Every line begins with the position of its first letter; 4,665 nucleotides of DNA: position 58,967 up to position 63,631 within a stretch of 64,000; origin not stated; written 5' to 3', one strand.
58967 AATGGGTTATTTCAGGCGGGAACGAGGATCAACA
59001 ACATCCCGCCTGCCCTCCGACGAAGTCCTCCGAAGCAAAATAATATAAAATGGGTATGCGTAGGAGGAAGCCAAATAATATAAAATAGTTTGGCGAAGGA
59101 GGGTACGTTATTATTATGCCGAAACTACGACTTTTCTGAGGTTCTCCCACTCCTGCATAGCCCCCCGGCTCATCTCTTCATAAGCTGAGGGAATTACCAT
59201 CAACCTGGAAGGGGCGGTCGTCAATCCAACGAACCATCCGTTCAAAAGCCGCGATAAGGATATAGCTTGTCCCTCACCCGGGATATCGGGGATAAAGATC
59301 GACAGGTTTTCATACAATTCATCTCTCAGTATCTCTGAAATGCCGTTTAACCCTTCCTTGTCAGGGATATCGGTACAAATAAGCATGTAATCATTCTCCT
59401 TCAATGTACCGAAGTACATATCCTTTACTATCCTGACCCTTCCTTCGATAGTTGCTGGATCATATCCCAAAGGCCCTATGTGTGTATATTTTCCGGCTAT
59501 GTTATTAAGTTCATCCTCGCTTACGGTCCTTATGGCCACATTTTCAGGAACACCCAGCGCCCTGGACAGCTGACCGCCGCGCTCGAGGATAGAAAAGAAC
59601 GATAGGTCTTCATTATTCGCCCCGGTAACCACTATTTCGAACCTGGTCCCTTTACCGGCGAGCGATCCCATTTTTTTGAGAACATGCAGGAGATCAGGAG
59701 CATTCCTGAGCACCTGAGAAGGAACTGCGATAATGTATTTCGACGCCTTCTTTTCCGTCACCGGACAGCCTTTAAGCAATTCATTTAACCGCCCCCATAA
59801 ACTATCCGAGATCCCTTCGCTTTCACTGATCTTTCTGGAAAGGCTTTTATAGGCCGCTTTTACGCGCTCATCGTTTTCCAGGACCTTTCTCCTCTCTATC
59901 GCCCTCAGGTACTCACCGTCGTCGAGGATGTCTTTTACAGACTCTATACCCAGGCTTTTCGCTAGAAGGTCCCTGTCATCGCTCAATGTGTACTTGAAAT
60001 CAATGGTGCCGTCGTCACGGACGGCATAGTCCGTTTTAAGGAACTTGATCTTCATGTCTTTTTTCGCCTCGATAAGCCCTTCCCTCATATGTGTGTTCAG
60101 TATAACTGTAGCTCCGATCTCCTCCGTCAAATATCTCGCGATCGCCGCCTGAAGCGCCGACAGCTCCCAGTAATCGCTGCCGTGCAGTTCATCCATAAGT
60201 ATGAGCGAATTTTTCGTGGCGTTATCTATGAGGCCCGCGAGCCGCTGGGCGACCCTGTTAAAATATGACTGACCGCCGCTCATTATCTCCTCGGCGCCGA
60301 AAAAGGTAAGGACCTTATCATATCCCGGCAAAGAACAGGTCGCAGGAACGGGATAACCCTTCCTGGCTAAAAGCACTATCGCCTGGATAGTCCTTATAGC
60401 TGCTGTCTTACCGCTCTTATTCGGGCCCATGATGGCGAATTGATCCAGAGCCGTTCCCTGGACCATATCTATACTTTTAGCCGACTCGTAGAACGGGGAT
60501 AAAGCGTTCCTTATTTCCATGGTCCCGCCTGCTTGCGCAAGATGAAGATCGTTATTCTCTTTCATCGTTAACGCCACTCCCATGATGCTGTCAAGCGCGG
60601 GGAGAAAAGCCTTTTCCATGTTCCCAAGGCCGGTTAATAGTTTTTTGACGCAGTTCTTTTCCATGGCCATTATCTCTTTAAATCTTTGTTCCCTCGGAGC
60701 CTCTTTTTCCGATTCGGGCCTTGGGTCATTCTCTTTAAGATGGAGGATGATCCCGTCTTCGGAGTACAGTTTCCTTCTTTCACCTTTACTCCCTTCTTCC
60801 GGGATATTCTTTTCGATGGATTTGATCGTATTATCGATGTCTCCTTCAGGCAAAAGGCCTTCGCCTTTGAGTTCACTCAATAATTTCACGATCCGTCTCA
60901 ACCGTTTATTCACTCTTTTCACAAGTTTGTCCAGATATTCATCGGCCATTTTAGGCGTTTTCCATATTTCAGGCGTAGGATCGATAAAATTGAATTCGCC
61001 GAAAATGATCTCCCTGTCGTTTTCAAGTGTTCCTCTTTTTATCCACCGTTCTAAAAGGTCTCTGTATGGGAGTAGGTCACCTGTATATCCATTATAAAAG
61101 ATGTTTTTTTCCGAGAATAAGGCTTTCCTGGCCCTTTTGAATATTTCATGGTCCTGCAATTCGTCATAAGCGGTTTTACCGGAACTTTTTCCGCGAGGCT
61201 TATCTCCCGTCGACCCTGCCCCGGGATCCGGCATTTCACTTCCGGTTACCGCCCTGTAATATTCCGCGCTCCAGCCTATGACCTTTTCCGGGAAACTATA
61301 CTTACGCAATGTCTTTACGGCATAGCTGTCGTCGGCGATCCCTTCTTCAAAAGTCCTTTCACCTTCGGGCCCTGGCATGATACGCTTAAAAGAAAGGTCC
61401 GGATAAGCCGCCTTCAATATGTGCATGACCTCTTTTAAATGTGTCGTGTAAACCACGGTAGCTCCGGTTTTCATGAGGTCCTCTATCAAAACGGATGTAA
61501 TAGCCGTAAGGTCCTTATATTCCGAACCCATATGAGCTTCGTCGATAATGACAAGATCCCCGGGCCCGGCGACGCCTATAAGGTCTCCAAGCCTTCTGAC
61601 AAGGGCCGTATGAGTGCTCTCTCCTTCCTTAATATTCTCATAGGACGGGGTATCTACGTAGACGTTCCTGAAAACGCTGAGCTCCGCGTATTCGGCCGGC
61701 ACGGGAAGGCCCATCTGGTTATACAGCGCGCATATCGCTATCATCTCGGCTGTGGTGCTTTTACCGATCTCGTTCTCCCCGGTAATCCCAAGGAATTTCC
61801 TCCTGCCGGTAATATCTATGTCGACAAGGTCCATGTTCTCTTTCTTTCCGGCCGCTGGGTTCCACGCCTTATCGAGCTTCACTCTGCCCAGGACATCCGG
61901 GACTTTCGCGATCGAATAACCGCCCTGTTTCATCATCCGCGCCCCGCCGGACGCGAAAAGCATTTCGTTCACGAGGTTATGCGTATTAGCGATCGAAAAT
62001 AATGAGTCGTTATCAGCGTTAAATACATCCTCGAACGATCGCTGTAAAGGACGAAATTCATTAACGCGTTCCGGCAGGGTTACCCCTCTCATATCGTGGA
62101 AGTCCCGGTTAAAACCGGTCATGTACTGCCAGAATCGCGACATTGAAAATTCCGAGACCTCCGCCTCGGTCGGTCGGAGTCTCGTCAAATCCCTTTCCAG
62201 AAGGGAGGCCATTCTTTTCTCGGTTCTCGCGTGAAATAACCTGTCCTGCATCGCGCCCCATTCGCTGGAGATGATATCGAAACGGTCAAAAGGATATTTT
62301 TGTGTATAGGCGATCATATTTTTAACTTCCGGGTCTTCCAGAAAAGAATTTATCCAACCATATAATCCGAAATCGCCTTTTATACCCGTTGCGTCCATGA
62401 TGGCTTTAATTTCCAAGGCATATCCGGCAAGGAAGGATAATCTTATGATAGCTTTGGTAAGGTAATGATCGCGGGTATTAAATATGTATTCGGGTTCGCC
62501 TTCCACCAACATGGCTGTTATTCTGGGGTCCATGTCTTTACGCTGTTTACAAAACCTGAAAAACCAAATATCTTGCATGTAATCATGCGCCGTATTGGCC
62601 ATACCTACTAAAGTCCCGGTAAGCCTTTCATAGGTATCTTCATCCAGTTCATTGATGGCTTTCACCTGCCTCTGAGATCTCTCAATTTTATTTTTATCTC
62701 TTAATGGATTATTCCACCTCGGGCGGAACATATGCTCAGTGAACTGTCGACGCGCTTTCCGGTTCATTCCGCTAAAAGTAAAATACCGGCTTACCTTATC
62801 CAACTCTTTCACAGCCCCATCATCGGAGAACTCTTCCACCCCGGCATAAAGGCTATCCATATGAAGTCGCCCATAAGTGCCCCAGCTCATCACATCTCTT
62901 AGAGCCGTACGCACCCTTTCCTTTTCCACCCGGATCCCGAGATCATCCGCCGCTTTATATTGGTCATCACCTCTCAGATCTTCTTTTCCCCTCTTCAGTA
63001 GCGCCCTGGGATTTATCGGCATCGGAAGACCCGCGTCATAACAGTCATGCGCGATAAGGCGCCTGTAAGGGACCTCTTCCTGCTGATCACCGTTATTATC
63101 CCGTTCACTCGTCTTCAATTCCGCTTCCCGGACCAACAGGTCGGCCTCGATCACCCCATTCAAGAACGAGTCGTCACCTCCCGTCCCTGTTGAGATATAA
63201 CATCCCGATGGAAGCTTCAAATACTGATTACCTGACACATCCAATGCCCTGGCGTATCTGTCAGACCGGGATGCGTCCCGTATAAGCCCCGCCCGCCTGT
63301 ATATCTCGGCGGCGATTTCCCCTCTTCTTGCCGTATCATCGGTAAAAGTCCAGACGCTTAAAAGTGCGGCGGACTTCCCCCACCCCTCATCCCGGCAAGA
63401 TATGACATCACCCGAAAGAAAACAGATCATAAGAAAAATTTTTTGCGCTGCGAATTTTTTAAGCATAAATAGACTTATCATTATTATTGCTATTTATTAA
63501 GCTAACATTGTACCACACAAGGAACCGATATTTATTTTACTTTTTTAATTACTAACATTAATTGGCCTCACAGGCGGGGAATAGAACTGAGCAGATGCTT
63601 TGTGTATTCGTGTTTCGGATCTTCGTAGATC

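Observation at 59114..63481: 1455-aa protein with two tandem MutS-type ATPase domains and no recognisable mismatch-binding or Smr domain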

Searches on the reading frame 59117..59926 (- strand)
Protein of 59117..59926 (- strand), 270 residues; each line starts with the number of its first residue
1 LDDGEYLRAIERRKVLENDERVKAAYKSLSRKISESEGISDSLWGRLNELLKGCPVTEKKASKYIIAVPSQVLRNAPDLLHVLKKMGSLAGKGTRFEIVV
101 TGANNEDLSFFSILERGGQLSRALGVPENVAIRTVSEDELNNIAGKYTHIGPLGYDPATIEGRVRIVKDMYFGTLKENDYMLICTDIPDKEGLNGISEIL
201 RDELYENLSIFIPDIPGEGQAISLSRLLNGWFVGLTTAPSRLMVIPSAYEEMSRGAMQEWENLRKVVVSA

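Call 18: search_protein_families(library=pfam, proteins=[window:59117-59926:-], max_evalue=10)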
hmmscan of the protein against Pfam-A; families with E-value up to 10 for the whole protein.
window:59117-59926:- (270 aa): 0 families

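Call 19: search_solved_structures(query=window:59117-59926:-, max_evalue=10)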
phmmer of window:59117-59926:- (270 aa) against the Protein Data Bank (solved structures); distinct sequences matched with E-value up to 10: 1.
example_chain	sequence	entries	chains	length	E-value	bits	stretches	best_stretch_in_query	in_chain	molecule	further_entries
9e2g_4Q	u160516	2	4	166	1.3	11.7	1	11-85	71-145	MOP23C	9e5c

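Call 59: find_homologous_proteins(query=A4, max_evalue=0.00001)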
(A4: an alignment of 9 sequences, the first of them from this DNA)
Query A4 (9 sequences) (245 aa, profile of the alignment): 1 proteins with E <= 0.00001 among 6623 candidates.
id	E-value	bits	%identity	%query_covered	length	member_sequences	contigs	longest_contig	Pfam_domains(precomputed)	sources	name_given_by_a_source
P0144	1.4e-89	317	31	76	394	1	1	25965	-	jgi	-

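Call 70: predict_structure(alignment_id=A5)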
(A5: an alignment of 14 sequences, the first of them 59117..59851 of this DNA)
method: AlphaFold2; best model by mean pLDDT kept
length: 245 residues; sequences in the alignment: 14
mean_pLDDT: 81.5   pTM: 0.83
mean pLDDT of the five models: 81.5, 80.2, 76.1, 73.6, 68.5
residues with pLDDT >= 90: 77; 70-90: 130; 50-70: 26; < 50: 12
segments of 3 or more residues with pLDDT < 50: 13-18, 28-33
pLDDT, mean of each block of 10 residues (from residue 1): 79 50 49 68 93 88 75 94 92 83 90 93 80 92 86 90 77 87 87 75 81 81 73 90 89
secondary structure, 60 per line:
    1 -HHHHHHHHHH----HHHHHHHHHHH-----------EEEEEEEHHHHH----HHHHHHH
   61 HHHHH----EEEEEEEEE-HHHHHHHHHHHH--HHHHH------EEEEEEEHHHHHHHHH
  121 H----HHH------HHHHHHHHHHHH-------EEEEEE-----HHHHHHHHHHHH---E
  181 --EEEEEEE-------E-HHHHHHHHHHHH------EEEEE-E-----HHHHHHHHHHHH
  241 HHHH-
elements in order: H2-11 H16-26 E38-44 H45-49 H54-65 E70-78 H80-91 H94-98 E105-111 H112-121 H135-146 E154-159 H165-176 E183-189 H199-210 E217-221 H229-244

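Call 74: fold_search(model_id=the predicted structure, library=pdb)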
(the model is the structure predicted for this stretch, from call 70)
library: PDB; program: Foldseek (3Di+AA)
matches with E <= 10: 1465; with E <= 0.001: 0
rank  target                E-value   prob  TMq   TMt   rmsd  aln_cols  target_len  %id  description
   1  3wrv_A                3.2e-03  0.87  0.30  0.36  10.5       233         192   10  Crystal structure of NN domain of resistance protein (released 2014-08-13)
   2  2bfw                  3.2e-03  0.87  0.29  0.33  14.2       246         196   13  Structure of the C domain of glycogen synthase from Pyrococcus abyssi (released 2005-11-28)
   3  2pzb_C                4.9e-03  0.95  0.30  0.30   6.2       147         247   12  NAD+ Synthetase from Bacillus anthracis (released 2007-07-31)
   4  1kp2                  5.9e-03  0.82  0.31  0.21   7.8       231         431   16  Crystal Structure of E. coli Argininosuccinate Synthetase in Complex with ATP (released 2002-04-17)
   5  2pzb_D                7.0e-03  0.80  0.33  0.32  11.2       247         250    8  NAD+ Synthetase from Bacillus anthracis (released 2007-07-31)
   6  6me2                  8.4e-03  0.72  0.28  0.17  14.3       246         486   13  XFEL crystal structure of human melatonin receptor MT1 in complex with ramelteon (released 2019-04-24)
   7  8qye_MOLB             8.4e-03  0.33  0.22  0.23  13.2       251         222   10  Catalytic core of endo-alpha-N-acetylgalactosaminidase from Bifidobacterium longum (EngBF) concieved by deep networ (released 2024-03-06)
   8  1ifx_A                9.0e-03  0.94  0.31  0.31   6.1       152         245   14  CRYSTAL STRUCTURE OF NH3-DEPENDENT NAD+ SYNTHETASE FROM BACILLUS SUBTILIS COMPLEXED WITH TWO MOLECULES DEAMIDO-NAD (released 2001-06-06)
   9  2pzb_B                1.0e-02  0.90  0.30  0.30   6.1       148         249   11  NAD+ Synthetase from Bacillus anthracis (released 2007-07-31)
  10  7a6o_A                1.1e-02  0.54  0.27  0.30  11.6       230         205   12  Crystal Structure of the Complex of the Recombinant Von Willebrand Factor AIM-A1 domain and VHH81 at 2.1 Angstrom reso (released 2021-03-03)
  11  3l23                  1.2e-02  0.18  0.17  0.16  13.0       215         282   11  Crystal structure of Sugar phosphate isomerase/epimerase (YP_001303399.1) from Parabacteroides distasonis ATCC 8503 at 1 (released 2010-02-16)
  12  1u0n_A                1.3e-02  0.63  0.29  0.33  10.9       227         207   13  The ternary von Willebrand Factor A1-glycoprotein Ibalpha-botrocetin complex (released 2005-04-19)
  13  2pzb_A                1.4e-02  0.87  0.30  0.30   6.2       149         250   11  NAD+ Synthetase from Bacillus anthracis (released 2007-07-31)
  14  8cxo                  1.4e-02  0.72  0.30  0.16  13.1       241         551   14  Cryo-EM structure of the unliganded mSMO-PGS2 in a lipidic environment (released 2022-08-03)
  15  4q16_A                1.5e-02  0.77  0.31  0.29   8.8       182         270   13  Structure of NAD+ Synthetase from Deinococcus radiodurans (released 2015-04-15)
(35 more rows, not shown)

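Call 84: search_solved_structures(query=A5, max_evalue=10)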
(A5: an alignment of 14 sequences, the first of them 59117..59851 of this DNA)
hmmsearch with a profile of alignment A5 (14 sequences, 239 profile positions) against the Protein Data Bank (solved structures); distinct sequences matched with E-value up to 10: 9.
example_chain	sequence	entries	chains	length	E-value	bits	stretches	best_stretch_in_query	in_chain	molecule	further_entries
7kzm_F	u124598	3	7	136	0.064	15.6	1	120-202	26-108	Flagellar outer dynein arm light chain 2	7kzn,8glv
3g14_A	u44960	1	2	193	0.068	15.5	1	66-108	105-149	Nitroreductase family protein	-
2doq_A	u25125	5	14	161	0.13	14.6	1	90-152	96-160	Cell division control protein 31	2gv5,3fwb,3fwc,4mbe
5gp9_A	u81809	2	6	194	0.19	14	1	94-167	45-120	Transcriptional regulator (TetR/AcrR family)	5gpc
5gpa_A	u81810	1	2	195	0.27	13.5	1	94-166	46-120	Transcriptional regulator (TetR/AcrR family)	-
3efy_A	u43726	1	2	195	0.34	13.2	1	90-140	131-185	Cif (Cell cycle inhibiting factor)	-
5d43_A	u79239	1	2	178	0.66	12.3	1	89-181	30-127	Centrin-1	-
2rdp_A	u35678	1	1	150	0.7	12.2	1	135-184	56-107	putative transcriptional regulator MarR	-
7k58_O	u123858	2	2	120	1.5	11.1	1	129-209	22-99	Dynein light chain 2A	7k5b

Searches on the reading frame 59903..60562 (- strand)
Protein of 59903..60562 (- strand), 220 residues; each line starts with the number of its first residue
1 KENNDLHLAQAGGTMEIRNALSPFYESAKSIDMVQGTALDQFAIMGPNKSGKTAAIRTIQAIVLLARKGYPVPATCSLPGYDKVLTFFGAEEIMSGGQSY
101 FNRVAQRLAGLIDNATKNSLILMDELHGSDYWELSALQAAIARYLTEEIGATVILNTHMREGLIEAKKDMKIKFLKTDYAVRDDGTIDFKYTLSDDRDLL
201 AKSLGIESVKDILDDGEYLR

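Call 53: find_related_loci(query=A3, collection=genome_contigs, flank=10000)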
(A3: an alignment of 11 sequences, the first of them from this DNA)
Query A3 (220 aa) in genome_contigs; peptide patterns used: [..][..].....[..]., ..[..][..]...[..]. (x = any residue, [..] = any of these).
53 stretches matched a pattern; 11 encode a relative of the query (tblastn E <= 1e-3); 11 distinct loci.
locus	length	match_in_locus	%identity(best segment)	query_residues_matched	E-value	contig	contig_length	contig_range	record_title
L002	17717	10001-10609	35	18-220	4e-34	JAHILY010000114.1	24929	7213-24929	MAG: Candidatus Omnitrophota bacterium isolate KR13_N2.mb.45 KR13_N2.mb.45_k141_420534, whole genome shotgun sequence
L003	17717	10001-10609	35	18-220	4e-34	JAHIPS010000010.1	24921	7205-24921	MAG: Candidatus Omnitrophota bacterium isolate KR13_S3.mb.80 KR13_S3.mb.80_k141_37576, whole genome shotgun sequence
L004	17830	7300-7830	40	44-220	7e-34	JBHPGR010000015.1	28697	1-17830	Candidatus Omnitrophota bacterium isolate SAG AM-311-N03 NODE_15_length_28697_cov_31.277215, whole genome shotgun sequen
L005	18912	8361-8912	39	23-206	1e-33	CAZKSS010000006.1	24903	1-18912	MAG TPA_asm: uncultured Planctomycetales bacterium isolate SRP098346_co1_421 genome assembly, contig: NODE_1661_length_2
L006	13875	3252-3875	35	23-220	6e-33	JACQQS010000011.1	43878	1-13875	MAG: Candidatus Omnitrophota bacterium isolate NC_groundwater_1339_Ag_S-0.2um_49_42 S_p2_S4_coassembly_k141_520394, whol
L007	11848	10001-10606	34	19-220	2e-31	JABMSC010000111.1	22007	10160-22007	MAG: Candidatus Omnitrophota bacterium isolate bin.644 k141_3461876, whole genome shotgun sequence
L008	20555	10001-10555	35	22-206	4e-30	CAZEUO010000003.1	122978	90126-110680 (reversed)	MAG TPA_asm: uncultured Planctomycetales bacterium isolate SRP178908_co1_326 genome assembly, contig: NODE_55_length_122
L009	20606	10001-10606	35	20-220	4e-35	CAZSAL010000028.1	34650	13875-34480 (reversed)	MAG TPA_asm: uncultured Elusimicrobia sp. isolate binchicken_co3_511 genome assembly, contig: NODE_3721_length_34650_cov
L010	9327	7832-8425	37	23-220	3e-37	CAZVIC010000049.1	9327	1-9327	MAG TPA_asm: uncultured Planctomycetia bacterium isolate binchicken_co181_25 genome assembly, contig: NODE_15095_length_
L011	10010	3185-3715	36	44-220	1e-27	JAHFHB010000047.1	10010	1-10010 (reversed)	MAG: Candidatus Omnitrophota bacterium isolate nzgw329 NODE_11167_length_10011_cov_2.479070, whole genome shotgun sequen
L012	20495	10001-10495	35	42-206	2e-23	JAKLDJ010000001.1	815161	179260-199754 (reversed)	MAG: Candidatus Omnitrophota bacterium isolate RA.bin107 RA.bin107_1, whole genome shotgun sequence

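Call 91: find_related_loci(query=A3, collection=viral_contigs, flank=5000)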
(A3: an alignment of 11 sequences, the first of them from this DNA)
Query A3 (220 aa) in viral_contigs; peptide patterns used: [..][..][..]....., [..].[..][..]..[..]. (x = any residue, [..] = any of these).
141 stretches matched a pattern, but none encodes a relative of the query by tblastn (E <= 1e-3).

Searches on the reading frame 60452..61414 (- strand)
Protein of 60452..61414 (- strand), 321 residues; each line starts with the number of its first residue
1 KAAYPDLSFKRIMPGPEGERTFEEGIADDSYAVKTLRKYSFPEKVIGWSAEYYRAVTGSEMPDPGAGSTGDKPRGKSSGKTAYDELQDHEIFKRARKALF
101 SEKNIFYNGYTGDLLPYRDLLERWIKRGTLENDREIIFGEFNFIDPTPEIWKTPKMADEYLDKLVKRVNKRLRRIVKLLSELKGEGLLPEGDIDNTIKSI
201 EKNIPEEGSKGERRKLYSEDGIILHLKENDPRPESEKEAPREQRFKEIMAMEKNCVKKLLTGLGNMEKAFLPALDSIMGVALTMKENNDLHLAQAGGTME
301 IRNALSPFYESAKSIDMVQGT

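Call 18: search_protein_families(library=pfam, proteins=[window:60452-61414:-], max_evalue=10)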
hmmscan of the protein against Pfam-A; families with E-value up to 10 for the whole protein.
window:60452-61414:- (321 aa): 2 families
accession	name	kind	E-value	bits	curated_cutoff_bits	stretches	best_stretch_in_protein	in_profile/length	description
PF04673.18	Cyclase_polyket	-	0.022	15.4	24.4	1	212-251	36-76/104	Polyketide synthesis cyclase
PF18548.6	MetOD2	-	0.042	14.2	30.6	1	158-207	23-73/88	Metanogen output domain 2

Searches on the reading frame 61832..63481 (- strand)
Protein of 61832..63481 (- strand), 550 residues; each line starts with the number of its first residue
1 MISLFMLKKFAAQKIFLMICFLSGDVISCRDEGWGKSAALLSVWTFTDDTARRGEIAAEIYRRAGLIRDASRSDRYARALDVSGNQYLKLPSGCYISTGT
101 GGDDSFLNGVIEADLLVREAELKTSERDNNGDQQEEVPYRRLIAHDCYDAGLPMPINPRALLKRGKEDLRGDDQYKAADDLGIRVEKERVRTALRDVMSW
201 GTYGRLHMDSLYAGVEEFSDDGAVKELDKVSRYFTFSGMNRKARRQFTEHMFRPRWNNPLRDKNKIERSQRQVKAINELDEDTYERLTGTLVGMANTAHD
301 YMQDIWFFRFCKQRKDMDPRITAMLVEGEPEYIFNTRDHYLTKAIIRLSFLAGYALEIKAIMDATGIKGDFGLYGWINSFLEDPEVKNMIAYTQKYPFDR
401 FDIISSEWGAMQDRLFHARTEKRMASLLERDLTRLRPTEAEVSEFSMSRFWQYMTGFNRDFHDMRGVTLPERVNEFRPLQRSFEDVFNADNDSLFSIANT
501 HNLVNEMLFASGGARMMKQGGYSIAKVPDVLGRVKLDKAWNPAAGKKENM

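Call 18: search_protein_families(library=pfam, proteins=[window:61832-63481:-], max_evalue=10)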
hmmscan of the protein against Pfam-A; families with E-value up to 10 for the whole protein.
window:61832-63481:- (550 aa): 0 families

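Call 20: search_solved_structures(query=window:61832-63481:-, max_evalue=10)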
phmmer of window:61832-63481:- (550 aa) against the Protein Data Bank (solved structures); distinct sequences matched with E-value up to 10: 2.
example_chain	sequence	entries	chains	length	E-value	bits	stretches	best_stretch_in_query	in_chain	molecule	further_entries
6jp9_A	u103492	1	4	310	0.4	12.6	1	363-405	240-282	GMP synthase [glutamine-hydrolyzing] subunit B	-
4mzw_A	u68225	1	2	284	0.47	12.4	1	193-228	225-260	Glutathione S-Transferase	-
